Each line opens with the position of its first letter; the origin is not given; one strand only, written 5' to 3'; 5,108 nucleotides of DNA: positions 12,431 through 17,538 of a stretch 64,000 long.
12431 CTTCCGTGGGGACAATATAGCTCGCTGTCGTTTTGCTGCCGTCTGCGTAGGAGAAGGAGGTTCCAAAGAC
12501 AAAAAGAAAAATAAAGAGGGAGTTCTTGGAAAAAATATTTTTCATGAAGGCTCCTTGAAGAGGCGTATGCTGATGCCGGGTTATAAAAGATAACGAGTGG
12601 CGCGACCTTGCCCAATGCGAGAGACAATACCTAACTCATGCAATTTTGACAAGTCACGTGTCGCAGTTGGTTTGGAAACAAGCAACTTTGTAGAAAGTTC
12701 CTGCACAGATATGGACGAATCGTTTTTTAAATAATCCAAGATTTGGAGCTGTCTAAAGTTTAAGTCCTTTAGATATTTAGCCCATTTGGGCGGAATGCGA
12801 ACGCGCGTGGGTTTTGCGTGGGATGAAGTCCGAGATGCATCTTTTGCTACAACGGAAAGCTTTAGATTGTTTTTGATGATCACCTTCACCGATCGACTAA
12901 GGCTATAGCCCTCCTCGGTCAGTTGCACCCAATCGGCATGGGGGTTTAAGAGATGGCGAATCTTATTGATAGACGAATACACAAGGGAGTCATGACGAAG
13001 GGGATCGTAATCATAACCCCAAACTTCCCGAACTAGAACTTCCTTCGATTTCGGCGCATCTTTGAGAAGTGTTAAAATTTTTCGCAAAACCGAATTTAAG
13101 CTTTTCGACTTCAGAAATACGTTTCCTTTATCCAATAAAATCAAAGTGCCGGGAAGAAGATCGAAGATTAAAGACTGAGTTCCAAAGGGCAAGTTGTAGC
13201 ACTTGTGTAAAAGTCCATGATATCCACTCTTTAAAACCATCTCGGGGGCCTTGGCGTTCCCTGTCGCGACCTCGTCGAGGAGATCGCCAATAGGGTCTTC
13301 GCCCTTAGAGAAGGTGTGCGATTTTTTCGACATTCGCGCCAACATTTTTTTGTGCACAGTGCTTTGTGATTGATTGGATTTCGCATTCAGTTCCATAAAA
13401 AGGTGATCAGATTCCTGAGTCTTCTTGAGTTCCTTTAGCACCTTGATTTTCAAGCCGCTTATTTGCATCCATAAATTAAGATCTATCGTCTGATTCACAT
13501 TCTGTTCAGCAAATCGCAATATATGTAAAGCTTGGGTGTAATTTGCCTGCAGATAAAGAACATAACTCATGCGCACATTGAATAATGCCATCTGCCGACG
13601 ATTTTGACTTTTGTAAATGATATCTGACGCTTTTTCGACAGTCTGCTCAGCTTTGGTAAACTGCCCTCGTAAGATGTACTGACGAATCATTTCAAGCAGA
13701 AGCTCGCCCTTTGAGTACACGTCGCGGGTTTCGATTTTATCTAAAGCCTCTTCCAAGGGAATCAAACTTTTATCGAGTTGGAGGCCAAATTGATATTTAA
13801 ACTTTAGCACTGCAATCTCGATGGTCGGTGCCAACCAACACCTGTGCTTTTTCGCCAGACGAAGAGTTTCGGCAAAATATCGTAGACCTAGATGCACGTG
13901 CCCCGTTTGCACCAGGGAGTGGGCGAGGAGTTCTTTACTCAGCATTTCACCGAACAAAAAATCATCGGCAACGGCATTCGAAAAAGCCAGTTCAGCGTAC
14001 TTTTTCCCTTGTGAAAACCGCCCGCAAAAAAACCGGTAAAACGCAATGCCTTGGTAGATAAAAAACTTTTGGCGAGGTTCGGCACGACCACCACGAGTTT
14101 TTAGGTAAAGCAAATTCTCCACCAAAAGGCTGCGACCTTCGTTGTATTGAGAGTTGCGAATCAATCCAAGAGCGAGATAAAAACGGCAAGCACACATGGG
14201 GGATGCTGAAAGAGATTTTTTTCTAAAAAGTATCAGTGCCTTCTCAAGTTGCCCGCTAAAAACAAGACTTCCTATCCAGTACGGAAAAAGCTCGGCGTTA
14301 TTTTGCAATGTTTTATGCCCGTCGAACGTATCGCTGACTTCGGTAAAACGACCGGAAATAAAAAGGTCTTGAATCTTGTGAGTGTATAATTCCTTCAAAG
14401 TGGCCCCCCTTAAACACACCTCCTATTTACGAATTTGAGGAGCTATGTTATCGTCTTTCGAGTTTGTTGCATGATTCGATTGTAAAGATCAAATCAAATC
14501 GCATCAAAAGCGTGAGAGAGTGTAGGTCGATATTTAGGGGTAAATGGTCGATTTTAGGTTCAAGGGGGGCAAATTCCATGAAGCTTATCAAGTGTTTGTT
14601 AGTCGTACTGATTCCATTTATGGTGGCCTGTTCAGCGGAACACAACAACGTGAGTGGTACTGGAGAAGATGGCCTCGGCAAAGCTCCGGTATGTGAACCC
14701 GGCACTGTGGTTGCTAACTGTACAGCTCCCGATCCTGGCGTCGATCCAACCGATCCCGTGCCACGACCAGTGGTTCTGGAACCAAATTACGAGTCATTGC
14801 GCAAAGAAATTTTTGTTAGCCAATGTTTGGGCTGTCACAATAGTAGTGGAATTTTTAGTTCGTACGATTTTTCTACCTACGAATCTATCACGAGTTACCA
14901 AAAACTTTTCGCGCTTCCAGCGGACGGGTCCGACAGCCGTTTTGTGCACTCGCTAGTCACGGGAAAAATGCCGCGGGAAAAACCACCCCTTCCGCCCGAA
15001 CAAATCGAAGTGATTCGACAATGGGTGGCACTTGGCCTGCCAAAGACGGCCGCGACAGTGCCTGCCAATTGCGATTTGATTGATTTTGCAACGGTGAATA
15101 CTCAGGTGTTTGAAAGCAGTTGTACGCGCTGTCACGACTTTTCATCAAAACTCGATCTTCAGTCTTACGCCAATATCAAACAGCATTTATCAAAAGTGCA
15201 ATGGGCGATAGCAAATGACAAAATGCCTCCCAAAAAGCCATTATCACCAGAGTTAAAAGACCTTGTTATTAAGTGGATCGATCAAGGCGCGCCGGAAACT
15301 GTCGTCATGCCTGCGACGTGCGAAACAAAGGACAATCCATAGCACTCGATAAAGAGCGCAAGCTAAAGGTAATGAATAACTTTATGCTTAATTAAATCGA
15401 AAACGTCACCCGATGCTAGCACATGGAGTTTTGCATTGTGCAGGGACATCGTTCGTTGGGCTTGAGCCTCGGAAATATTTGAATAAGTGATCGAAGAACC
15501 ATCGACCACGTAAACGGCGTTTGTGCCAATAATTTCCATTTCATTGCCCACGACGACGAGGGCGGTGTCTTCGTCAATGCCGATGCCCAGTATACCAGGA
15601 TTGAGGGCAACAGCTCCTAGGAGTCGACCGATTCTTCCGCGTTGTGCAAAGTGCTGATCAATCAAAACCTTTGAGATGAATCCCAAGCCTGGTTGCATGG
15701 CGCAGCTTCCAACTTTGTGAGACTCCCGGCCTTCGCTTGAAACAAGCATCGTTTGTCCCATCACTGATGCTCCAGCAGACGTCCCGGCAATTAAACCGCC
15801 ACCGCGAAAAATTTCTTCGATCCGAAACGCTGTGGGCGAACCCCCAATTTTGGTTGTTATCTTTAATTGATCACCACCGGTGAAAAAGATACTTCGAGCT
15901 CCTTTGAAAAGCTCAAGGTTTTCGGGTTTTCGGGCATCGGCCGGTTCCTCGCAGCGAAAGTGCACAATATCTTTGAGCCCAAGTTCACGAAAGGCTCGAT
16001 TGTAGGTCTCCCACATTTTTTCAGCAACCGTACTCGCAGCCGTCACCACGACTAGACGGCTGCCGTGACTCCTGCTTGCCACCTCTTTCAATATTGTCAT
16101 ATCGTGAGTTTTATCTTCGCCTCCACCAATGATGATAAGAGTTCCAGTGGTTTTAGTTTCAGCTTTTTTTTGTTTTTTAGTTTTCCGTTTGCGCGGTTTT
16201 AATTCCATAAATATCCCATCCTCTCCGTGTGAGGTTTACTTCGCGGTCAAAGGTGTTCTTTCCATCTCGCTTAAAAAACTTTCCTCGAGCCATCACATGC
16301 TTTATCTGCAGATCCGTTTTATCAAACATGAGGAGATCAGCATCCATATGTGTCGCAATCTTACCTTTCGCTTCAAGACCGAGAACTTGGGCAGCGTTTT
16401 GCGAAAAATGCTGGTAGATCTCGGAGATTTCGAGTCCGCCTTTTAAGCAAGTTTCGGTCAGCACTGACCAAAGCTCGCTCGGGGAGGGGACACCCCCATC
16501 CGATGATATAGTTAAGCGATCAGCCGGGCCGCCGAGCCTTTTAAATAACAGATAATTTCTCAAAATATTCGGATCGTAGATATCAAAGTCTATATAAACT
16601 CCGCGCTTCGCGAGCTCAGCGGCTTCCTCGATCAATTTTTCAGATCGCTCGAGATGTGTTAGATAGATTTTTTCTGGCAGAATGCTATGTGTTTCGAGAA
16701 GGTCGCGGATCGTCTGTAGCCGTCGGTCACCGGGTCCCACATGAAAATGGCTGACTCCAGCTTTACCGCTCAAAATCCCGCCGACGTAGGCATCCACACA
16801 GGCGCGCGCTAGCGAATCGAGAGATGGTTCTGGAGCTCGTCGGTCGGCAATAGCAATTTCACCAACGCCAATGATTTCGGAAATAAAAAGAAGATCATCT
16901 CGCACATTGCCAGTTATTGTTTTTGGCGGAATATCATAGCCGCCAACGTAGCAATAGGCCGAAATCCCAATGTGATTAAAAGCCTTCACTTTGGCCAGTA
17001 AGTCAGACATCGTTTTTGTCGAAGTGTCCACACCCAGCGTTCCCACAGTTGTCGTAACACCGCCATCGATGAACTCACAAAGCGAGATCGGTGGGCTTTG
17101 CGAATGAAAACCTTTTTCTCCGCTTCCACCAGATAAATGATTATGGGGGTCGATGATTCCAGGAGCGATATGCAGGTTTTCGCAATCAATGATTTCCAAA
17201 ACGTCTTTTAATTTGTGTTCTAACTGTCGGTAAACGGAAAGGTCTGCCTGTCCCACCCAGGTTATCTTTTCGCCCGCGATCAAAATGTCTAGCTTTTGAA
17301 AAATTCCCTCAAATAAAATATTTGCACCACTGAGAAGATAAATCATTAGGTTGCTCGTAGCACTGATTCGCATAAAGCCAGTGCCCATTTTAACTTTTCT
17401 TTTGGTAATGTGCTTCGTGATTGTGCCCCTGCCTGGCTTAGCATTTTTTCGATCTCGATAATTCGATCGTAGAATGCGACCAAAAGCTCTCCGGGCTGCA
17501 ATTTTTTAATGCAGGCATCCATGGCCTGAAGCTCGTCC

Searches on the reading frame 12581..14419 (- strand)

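Call 3: search_protein_families(library=pfam, proteins=[window:12581-14419:-], max_evalue=0.01)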
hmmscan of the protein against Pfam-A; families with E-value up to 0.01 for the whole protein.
window:12581-14419:- (612 aa): 16 families
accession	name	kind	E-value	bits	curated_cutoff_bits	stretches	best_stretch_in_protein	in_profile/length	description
PF08220.18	HTH_DeoR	-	8.1e-10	38.7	21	1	556-602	1-47/57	DeoR-like helix-turn-helix domain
PF12802.13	MarR_2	-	1.2e-07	32.2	27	1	552-603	2-54/61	MarR family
PF08279.18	HTH_11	-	3.9e-07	30.3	25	1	556-600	1-48/55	HTH domain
PF01047.28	MarR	-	6.1e-06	26.5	24.6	1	554-601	2-49/59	MarR family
PF13412.12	HTH_24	-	1.5e-05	24.9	21.9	1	557-599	5-47/48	Winged helix-turn-helix DNA-binding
PF01022.26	HTH_5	-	1.6e-05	25.2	22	1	557-600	4-46/47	Bacterial regulatory protein, arsR family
PF09339.16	HTH_IclR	-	2.3e-05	24.5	22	1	557-601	5-50/52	IclR helix-turn-helix domain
PF12895.13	ANAPC3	-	3.9e-05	24.3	27.2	0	52-100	33-80/82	Anaphase-promoting complex, cyclosome, subunit 3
PF01325.25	Fe_dep_repress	-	0.00016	22.2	26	1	559-599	12-52/60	Iron dependent repressor, N-terminal DNA binding domain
PF25212.1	HVO_A0114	-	0.00039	20.6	27.6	1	548-609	15-76/84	HVO_A0114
PF22168.2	DIP2311-like_C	-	0.00083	20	27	1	581-611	31-61/63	Transcriptional regulator DIP2311-like, C-terminal domain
PF17874.7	TPR_MalT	-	0.004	16.9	45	0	225-321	27-164/336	MalT-like TPR region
PF13404.12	HTH_AsnC-type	-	0.0049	17.1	27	0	559-592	7-40/42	AsnC-type helix-turn-helix domain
PF25213.1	HVO_A0261_N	-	0.0059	16.9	35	0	557-604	13-59/86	HVO_A0261 N-terminal domain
PF00486.34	Trans_reg_C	-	0.0076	16.7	26.2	0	453-498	21-67/77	Transcriptional regulatory protein, C terminal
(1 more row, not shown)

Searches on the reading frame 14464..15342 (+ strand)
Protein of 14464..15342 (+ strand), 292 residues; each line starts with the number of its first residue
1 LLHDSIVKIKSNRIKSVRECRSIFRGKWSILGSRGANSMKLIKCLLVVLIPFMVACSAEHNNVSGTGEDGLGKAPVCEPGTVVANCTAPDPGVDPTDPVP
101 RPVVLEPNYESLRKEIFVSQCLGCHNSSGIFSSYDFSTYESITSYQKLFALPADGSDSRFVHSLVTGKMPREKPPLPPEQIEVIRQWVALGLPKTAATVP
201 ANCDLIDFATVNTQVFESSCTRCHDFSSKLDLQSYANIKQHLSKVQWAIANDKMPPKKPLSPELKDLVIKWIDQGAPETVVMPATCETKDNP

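Call 3: search_protein_families(library=pfam, proteins=[window:14464-15342:+], max_evalue=0.01)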
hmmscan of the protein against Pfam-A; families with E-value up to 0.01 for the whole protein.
window:14464-15342:+ (292 aa): 2 families
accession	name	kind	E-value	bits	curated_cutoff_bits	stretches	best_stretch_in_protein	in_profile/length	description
PF13442.11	Cytochrome_CBB3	-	6.6e-07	30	27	0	214-272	8-68/68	Cytochrome C oxidase, cbb3-type, subunit III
PF00034.26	Cytochrom_C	-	0.0013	20.4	21.3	0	214-239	6-31/90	Cytochrome c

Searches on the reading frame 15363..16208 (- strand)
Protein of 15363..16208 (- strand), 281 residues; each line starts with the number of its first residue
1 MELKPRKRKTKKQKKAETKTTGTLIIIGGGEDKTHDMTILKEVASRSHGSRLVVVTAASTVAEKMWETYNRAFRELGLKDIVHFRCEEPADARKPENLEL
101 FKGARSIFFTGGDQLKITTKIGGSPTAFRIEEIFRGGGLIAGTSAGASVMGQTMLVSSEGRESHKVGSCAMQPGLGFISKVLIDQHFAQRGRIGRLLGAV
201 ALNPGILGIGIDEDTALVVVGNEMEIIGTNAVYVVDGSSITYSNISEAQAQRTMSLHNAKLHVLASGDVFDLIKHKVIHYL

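Call 3: search_protein_families(library=pfam, proteins=[window:15363-16208:-], max_evalue=0.01)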
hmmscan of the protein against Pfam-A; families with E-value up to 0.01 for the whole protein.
window:15363-16208:- (281 aa): 1 family
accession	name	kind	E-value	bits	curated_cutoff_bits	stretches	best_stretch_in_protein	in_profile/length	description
PF03575.23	Peptidase_S51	-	1.4e-17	64.5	23.9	1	24-227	1-206/206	Peptidase family S51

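Call 4: search_protein_families(library=ncbifam, proteins=[window:15363-16208:-], max_evalue=0.01)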
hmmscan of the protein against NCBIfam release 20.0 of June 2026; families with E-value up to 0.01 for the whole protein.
window:15363-16208:- (281 aa): 2 families
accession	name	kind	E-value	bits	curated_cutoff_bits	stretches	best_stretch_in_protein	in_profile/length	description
TIGR02069.1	cyanophycinase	equivalog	1.2e-78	264.1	126.6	1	24-270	1-250/250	cyanophycinase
NF003642.0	PRK05282.1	equivalog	0.00085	18.9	156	0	64-155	44-131/233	dipeptidase PepE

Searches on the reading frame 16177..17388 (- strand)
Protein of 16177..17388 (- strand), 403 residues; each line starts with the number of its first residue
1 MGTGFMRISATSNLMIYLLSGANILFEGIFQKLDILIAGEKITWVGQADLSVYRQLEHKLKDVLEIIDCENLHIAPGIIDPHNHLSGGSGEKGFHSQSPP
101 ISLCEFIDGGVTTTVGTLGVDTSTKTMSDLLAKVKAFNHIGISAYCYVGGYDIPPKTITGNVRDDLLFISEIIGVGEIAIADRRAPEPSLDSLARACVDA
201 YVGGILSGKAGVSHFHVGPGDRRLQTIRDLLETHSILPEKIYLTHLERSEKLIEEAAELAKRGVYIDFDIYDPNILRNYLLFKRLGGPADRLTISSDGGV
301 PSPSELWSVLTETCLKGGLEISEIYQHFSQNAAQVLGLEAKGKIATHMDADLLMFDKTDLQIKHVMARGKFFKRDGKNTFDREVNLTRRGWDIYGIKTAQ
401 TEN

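Call 3: search_protein_families(library=pfam, proteins=[window:16177-17388:-], max_evalue=0.01)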
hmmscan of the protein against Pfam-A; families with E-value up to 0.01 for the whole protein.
window:16177-17388:- (403 aa): 2 families
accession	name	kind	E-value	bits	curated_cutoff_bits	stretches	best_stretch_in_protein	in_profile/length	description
PF01979.26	Amidohydro_1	-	6.4e-10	39.2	25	1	316-370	278-343/345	Amidohydrolase family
PF07969.17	Amidohydro_3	-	8e-10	39.2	29.7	2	316-363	404-452/472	Amidohydrolase family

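Call 4: search_protein_families(library=ncbifam, proteins=[window:16177-17388:-], max_evalue=0.01)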
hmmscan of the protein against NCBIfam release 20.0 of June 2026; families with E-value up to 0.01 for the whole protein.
window:16177-17388:- (403 aa): 35 families (the best 25 are shown)
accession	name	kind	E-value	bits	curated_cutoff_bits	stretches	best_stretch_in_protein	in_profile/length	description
TIGR01975.1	isoAsp_dipep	equivalog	3.7e-81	273.3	331.25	2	19-268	4-248/389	beta-aspartyl-peptidase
TIGR03178.1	allantoinase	equivalog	1.1e-13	50.8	357.85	2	298-395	326-426/441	allantoinase AllB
NF002668.0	PRK02382.1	equivalog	1.1e-12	47.4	452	2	298-361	313-376/436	dihydroorotase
NF004839.0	PRK06189.1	equivalog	1e-10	40.9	631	2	304-377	338-414/451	allantoinase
NF005751.0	PRK07575.1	equivalog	1.1e-10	40.6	529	1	297-381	320-401/440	dihydroorotase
NF006559.0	PRK09060.1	equivalog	1.5e-10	40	482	2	18-150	8-128/444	dihydroorotase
NF006689.0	PRK09237.1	equivalog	1.7e-10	40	371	1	27-125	17-102/383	amidohydrolase/deacetylase family metallohydrolase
NF006688.0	PRK09236.1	equivalog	4.2e-09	35.7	535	1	17-148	4-123/444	dihydroorotase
TIGR00857.1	pyrC_multi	subfamily_domain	1.7e-08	33.9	279.05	1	306-357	318-369/412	dihydroorotase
NF011987.0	PRK15446.2-3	subfamily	2.6e-08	33.1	253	1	316-372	324-383/395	alpha-D-ribose 1-methylphosphonate 5-triphosphate diphosphatase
TIGR01224.1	hutI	equivalog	2.8e-08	33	298.15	1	33-115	4-82/377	imidazolonepropionase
TIGR01178.1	ade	equivalog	6.2e-08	31.6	472.5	1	315-373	272-331/552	adenine deaminase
NF058539.1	ergo_uti2_ErtD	equivalog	1.6e-07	30.6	650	1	312-359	345-392/449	hydantoin-5-propionate amidohydrolase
NF005960.0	PRK08044.1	equivalog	3.7e-07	29.2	688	1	310-358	346-394/453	allantoinase AllB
NF011990.0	PRK15446.2-6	subfamily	3.9e-07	29.1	233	1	16-83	2-64/390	alpha-D-ribose 1-methylphosphonate 5-triphosphate diphosphatase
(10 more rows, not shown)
